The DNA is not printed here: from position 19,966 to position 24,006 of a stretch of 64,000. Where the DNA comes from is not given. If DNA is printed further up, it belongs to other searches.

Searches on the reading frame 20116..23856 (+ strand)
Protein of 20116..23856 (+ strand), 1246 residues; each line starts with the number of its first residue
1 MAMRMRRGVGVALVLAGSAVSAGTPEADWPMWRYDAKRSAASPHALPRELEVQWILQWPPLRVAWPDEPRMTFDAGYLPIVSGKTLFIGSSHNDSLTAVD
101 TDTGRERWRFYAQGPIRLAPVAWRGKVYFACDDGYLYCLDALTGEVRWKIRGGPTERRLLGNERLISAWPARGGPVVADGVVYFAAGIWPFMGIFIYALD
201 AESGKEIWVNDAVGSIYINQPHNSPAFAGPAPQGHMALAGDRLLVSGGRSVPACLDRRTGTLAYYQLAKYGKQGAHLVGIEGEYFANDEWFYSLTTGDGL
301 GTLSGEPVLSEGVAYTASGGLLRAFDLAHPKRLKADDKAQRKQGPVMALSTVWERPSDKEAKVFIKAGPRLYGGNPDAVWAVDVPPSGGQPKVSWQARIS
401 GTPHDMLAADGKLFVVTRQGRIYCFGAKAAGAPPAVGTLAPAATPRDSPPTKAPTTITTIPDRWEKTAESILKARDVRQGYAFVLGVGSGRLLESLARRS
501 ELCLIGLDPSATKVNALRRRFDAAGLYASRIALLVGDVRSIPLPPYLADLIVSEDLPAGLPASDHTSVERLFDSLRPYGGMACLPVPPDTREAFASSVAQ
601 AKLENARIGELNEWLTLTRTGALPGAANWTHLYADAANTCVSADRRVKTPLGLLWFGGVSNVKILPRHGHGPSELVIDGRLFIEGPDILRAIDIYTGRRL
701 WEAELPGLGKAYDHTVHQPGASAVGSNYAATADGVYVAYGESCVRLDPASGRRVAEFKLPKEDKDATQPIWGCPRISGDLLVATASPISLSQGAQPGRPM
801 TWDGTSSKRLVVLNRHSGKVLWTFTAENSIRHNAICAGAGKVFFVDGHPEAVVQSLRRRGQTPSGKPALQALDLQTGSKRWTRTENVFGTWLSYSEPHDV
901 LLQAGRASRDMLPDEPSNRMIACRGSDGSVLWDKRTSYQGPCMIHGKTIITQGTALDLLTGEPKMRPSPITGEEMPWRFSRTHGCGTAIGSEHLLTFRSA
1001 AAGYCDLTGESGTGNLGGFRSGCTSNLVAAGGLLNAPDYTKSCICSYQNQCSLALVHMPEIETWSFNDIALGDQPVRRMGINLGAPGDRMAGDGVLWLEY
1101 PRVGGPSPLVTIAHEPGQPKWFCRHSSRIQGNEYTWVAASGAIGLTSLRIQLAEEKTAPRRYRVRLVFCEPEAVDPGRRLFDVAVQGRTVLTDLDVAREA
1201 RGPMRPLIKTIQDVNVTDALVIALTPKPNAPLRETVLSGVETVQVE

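Call 9: search_protein_families(library=pfam, proteins=[window:20116-23856:+], max_evalue=0.001)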
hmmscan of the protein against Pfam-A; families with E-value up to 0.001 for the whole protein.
window:20116-23856:+ (1246 aa): 6 families
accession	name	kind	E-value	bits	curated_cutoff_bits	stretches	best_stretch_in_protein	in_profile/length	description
PF13360.13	PQQ_2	-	1.9e-34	119.8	27.6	3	65-152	17-101/233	Outer membrane protein assembly factor BamB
PF01011.28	PQQ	-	6.8e-15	55.2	26.7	0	50-113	27-86/595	Glucose/ethanol/alcohol dehydrogenase, beta-propeller domain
PF13570.13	Beta-prop_ACSF4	-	3.5e-14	53.4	133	1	84-219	20-138/329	Beta-alanine-activating enzyme, beta-propeller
PF11721.14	Malectin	-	2.6e-09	37.7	23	1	1161-1219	76-133/163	Malectin domain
PF13649.12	Methyltransf_25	-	2.8e-09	38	27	1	485-579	4-97/97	Methyltransferase domain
PF08241.18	Methyltransf_11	-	1.5e-05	26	21.2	1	485-560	3-73/95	Methyltransferase domain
